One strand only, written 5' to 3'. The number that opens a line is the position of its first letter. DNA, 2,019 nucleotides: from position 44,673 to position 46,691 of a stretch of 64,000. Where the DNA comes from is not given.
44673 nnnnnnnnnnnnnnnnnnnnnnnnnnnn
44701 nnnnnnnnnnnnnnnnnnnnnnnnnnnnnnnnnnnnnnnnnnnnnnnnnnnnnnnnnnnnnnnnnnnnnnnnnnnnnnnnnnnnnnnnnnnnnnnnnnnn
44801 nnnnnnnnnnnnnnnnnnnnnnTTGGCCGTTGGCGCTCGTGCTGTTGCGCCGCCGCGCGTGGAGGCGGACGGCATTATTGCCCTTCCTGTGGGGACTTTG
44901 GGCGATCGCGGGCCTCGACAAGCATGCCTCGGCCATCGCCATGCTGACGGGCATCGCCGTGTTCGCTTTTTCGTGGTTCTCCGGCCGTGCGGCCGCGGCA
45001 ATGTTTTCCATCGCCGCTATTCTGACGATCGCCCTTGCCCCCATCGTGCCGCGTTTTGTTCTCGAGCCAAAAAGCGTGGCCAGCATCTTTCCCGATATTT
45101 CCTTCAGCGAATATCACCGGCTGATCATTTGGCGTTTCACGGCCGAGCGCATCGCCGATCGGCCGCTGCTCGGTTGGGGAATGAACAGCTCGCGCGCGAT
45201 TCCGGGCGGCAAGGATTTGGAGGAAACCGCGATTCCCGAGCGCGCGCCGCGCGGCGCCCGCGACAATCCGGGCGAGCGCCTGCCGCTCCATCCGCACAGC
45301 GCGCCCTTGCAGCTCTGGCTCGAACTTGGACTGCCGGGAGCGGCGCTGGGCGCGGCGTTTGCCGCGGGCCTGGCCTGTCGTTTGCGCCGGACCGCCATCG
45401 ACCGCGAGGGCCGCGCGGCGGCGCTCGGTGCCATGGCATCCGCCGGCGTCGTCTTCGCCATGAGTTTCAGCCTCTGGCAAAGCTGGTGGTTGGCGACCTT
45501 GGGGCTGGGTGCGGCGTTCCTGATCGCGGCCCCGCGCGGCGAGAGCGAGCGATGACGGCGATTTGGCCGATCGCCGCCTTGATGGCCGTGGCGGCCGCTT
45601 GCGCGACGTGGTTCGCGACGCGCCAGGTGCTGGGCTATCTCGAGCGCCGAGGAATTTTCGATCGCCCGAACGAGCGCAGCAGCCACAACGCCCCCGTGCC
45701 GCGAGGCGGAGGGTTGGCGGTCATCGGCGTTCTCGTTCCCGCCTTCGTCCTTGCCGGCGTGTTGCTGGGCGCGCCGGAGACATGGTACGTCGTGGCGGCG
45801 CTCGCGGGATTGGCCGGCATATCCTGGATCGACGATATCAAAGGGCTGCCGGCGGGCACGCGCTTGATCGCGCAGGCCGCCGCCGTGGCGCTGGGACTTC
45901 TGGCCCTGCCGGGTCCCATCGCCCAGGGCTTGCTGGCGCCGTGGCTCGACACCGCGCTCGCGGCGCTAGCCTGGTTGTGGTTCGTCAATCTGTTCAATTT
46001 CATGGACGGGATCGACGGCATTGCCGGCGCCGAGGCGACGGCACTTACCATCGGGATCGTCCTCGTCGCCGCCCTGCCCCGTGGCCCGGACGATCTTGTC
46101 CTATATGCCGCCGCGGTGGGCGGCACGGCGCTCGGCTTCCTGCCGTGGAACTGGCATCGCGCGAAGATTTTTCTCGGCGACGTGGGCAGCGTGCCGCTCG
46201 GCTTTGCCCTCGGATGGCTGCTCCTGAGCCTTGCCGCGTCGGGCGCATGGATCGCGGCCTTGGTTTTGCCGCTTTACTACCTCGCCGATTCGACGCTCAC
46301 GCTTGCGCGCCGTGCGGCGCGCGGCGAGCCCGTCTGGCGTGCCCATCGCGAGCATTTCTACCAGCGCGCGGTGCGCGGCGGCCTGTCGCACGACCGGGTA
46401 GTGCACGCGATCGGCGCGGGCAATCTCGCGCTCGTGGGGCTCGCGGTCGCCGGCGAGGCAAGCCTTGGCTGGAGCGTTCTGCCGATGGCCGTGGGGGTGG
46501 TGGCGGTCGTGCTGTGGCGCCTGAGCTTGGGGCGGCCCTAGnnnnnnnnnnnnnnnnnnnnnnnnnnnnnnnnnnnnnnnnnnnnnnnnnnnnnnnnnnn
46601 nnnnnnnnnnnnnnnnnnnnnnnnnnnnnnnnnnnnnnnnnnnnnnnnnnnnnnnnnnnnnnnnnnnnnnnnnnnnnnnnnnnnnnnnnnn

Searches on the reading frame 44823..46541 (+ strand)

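Call 10: search_protein_families(library=ncbifam, proteins=[window:44823-46541:+], max_evalue=0.00001)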
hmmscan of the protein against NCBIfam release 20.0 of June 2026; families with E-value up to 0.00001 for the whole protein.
window:44823-46541:+ (572 aa): 3 families
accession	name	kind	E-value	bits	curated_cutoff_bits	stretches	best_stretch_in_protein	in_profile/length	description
TIGR02380.1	ECA_wecA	exception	2.2e-19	69.8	326.05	1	259-539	11-303/346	UDP-N-acetylglucosamine--undecaprenyl-phosphate N-acetylglucosaminephosphotransferase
TIGR00445.1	mraY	equivalog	1.4e-09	37.9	192.05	1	289-465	32-240/321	phospho-N-acetylmuramoyl-pentapeptide-transferase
NF053644.1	MraY_archaea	equivalog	4.7e-09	36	450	1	379-464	185-271/340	pseudomurein biosynthesis MraY family phospho-N-acetylmuramoyl-pentapeptide-transferase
